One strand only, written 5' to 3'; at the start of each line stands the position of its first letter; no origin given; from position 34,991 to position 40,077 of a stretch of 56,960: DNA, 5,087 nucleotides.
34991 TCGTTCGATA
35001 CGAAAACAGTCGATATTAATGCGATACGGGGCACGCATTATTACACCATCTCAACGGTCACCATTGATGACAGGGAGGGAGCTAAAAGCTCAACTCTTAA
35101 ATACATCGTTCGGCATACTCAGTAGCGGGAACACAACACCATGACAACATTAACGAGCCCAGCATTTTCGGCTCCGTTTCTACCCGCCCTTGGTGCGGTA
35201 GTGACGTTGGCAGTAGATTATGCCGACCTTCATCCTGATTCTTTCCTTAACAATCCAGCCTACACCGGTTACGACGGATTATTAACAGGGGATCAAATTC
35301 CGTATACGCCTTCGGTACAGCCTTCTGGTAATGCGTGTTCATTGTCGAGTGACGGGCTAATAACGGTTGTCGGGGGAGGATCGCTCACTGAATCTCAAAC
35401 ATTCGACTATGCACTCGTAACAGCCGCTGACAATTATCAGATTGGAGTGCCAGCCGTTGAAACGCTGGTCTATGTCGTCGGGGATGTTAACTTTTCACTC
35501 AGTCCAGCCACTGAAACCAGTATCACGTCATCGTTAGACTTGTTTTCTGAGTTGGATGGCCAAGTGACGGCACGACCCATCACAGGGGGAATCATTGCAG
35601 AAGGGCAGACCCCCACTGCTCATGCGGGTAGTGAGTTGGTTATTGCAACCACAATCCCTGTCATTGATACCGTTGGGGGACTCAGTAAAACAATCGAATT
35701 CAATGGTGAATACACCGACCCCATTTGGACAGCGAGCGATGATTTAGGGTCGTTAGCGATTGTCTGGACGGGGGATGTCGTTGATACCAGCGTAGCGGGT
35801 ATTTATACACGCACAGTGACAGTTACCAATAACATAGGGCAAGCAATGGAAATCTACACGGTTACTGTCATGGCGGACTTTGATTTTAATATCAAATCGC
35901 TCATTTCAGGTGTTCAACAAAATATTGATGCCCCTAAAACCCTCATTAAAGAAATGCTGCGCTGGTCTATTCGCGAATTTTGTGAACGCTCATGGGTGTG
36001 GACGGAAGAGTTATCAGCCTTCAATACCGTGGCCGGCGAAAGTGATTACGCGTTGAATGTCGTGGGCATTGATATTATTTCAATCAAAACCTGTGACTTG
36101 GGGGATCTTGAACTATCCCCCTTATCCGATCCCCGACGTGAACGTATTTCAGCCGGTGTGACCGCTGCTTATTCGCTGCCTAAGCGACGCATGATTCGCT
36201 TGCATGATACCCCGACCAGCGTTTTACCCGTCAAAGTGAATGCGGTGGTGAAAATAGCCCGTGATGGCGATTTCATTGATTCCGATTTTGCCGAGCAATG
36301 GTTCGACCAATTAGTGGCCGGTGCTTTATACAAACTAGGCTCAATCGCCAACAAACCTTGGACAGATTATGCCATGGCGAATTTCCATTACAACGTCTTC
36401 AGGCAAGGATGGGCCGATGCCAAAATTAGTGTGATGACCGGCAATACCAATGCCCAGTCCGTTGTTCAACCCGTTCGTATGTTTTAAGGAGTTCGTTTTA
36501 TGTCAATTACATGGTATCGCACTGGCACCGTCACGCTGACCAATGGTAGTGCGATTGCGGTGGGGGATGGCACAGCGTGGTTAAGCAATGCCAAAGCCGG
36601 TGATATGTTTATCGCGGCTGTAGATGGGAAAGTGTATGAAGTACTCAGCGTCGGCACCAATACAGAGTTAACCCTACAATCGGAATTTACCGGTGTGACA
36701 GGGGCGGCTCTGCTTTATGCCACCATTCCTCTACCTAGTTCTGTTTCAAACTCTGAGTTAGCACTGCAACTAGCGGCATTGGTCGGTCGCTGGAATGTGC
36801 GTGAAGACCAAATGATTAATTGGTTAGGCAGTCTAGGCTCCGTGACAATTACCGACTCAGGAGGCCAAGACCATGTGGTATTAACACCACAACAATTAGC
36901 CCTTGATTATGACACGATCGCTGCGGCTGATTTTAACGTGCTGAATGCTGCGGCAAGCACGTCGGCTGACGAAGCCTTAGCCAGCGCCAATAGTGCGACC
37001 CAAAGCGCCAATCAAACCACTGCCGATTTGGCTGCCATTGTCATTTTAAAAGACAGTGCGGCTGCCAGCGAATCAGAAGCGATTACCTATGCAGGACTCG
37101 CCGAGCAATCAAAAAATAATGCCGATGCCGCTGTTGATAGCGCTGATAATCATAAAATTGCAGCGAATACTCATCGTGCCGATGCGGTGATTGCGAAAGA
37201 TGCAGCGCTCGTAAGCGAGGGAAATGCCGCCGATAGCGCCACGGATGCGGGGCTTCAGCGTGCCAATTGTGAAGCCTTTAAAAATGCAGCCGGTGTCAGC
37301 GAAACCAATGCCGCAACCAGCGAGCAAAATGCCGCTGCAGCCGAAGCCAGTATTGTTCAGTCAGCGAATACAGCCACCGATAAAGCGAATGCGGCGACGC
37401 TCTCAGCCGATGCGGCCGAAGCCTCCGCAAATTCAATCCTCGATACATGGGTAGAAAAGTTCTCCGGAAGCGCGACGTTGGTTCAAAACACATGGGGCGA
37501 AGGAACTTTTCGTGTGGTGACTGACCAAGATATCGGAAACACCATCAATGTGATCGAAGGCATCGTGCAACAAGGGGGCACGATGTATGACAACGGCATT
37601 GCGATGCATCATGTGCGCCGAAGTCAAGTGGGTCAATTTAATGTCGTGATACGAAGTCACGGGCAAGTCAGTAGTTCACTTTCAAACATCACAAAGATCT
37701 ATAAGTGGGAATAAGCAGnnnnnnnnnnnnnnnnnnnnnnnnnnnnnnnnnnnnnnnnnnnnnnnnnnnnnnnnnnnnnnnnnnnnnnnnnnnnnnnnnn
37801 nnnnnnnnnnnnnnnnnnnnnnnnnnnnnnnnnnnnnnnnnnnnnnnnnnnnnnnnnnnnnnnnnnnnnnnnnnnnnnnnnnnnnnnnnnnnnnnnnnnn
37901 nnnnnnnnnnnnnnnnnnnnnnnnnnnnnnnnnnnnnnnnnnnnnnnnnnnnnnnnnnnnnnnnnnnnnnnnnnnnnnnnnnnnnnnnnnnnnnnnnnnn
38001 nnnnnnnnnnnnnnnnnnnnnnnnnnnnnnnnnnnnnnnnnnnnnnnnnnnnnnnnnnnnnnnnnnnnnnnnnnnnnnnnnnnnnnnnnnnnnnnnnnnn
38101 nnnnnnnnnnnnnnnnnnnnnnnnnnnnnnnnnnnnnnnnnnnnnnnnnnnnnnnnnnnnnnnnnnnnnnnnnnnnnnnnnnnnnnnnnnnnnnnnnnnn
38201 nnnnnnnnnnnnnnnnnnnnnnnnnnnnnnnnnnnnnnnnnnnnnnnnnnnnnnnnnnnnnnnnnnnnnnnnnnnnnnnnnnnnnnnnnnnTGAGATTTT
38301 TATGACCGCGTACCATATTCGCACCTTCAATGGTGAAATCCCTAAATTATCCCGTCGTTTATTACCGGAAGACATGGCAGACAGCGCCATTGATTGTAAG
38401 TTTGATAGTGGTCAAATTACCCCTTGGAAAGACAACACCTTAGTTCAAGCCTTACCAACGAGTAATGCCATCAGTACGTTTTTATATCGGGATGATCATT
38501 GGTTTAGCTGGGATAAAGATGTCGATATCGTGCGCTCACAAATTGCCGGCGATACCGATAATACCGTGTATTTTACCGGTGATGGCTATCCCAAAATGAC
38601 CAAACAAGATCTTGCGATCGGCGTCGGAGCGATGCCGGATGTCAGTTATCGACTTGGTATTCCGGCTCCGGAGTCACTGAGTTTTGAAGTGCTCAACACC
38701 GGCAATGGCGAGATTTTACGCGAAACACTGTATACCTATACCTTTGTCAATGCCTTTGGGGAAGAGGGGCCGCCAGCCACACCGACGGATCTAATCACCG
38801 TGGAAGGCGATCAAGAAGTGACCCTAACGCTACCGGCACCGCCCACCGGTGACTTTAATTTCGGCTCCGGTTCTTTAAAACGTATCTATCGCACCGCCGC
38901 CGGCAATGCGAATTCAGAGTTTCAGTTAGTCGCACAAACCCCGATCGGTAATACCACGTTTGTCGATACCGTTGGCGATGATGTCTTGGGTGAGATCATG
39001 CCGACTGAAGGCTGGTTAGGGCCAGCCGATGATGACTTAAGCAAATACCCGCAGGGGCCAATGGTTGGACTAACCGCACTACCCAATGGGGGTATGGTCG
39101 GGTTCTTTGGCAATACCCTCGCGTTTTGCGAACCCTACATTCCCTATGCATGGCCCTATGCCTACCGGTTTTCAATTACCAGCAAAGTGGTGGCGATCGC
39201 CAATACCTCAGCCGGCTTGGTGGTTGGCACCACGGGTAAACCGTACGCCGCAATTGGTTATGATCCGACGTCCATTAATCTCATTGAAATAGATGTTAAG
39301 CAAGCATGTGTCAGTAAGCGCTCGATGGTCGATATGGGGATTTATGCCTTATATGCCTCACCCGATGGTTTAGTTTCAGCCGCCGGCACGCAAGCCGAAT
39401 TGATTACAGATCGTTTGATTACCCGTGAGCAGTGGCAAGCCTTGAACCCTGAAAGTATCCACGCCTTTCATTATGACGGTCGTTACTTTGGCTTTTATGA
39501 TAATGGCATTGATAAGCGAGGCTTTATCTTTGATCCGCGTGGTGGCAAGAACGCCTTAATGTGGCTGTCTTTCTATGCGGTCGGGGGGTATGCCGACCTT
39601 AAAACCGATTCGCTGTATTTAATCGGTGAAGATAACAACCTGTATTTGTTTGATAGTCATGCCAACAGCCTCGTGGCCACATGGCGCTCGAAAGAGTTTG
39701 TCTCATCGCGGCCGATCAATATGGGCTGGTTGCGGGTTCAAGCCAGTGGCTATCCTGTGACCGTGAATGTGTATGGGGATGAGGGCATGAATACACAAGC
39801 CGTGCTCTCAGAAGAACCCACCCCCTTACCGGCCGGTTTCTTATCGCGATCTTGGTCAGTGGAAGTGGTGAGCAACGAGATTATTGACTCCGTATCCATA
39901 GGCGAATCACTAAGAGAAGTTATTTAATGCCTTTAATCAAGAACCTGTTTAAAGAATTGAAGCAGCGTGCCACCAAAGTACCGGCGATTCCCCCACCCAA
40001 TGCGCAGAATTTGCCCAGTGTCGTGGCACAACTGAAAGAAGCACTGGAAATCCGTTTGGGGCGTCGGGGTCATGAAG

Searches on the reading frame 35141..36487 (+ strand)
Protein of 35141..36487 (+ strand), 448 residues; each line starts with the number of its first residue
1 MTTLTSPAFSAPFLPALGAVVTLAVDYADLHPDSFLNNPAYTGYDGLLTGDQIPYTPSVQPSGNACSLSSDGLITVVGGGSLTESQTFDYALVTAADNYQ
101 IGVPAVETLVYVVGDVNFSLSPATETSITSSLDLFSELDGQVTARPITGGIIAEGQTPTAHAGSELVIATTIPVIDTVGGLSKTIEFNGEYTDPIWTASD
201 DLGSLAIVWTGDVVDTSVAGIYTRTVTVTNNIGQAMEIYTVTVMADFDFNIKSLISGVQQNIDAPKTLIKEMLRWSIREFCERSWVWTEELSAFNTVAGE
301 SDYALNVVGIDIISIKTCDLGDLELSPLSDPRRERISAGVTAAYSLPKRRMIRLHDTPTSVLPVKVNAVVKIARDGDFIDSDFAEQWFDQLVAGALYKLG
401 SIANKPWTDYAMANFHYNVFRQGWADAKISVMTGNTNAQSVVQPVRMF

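Call 98: search_protein_families(library=phrogs, proteins=[window:35141-36487:+], max_evalue=0.00001)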
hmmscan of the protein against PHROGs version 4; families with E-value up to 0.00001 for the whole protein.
window:35141-36487:+ (448 aa): 1 family
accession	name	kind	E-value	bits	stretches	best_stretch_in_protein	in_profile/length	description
phrog_437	-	head and packaging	3e-22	80.2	1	254-446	7-201/203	virion structural protein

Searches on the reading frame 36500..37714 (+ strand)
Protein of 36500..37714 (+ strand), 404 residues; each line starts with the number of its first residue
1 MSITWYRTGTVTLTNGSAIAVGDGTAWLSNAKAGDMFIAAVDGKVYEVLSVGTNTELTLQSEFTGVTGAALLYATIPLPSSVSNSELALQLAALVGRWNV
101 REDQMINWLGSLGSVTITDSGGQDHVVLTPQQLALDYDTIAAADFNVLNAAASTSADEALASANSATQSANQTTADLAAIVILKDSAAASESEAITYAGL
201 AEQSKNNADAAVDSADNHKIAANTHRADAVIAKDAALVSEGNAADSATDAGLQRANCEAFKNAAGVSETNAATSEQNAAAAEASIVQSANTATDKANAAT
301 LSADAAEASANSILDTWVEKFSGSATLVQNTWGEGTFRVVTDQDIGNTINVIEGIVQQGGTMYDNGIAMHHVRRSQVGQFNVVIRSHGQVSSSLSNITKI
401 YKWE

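Call 98: search_protein_families(library=phrogs, proteins=[window:36500-37714:+], max_evalue=0.00001)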
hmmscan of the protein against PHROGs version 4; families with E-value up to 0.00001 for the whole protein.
window:36500-37714:+ (404 aa): 14 families
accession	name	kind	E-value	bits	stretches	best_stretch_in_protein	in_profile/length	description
phrog_3299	-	unknown function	2e-23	82.9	1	5-336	2-342/1385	-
phrog_1980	-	tail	6e-18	66.4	1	4-341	2-268/449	tail fiber protein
phrog_22609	-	tail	3e-17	62.6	1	5-311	2-318/1184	tail fiber protein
phrog_6129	-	unknown function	1.2e-16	62.2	1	5-251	2-251/277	-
phrog_28473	-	tail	1.6e-13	51.5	1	7-90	12-96/367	tail fiber protein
phrog_17834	-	unknown function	3.4e-12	47.1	1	6-231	7-234/458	-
phrog_34307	-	unknown function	5.6e-12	46.3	1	4-172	2-162/407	-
phrog_38424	-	unknown function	9.9e-10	38.8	1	4-99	2-94/488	-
phrog_3279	-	tail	3.4e-08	34.5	1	148-312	137-299/396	tail fiber protein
phrog_24607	-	tail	1.2e-07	31.6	1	6-71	5-71/674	tail protein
phrog_4242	-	tail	9.1e-07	29.5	1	136-331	145-324/628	tail fiber protein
phrog_12714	-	unknown function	1.1e-06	28.5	1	1-230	1-238/568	-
phrog_8713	-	tail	1.7e-06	28.3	1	91-311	89-321/509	tail fiber protein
phrog_2712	-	tail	3.4e-06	26.7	1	2-293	376-526/700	tail fiber protein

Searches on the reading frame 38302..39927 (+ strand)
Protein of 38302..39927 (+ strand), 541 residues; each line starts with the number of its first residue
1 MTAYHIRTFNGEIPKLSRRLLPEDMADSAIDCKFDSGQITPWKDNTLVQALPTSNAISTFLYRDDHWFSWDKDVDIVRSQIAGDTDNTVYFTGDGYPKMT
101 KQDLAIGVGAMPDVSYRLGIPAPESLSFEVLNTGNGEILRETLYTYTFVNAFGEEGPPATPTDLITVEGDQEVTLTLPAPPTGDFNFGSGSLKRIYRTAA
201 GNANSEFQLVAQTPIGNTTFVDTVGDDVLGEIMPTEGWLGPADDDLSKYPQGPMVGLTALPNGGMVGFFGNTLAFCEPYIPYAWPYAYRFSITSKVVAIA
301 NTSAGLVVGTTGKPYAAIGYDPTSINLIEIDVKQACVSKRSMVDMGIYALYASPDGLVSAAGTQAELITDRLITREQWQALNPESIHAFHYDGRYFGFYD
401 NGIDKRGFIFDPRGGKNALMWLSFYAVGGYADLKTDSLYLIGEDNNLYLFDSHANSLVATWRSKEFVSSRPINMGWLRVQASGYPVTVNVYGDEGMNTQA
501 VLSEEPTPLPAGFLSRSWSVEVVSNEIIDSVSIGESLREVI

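Call 98: search_protein_families(library=phrogs, proteins=[window:38302-39927:+], max_evalue=0.00001)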
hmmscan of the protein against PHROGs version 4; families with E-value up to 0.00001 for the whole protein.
window:38302-39927:+ (541 aa): 3 families
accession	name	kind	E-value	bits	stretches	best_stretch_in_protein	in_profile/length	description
phrog_511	-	head and packaging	6.8e-142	475.7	1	1-539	319-857/862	internal virion protein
phrog_17680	-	unknown function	8.6e-50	171.1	1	1-316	1-310/356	-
phrog_26027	-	unknown function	4.4e-09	37.1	1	347-481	3-137/201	-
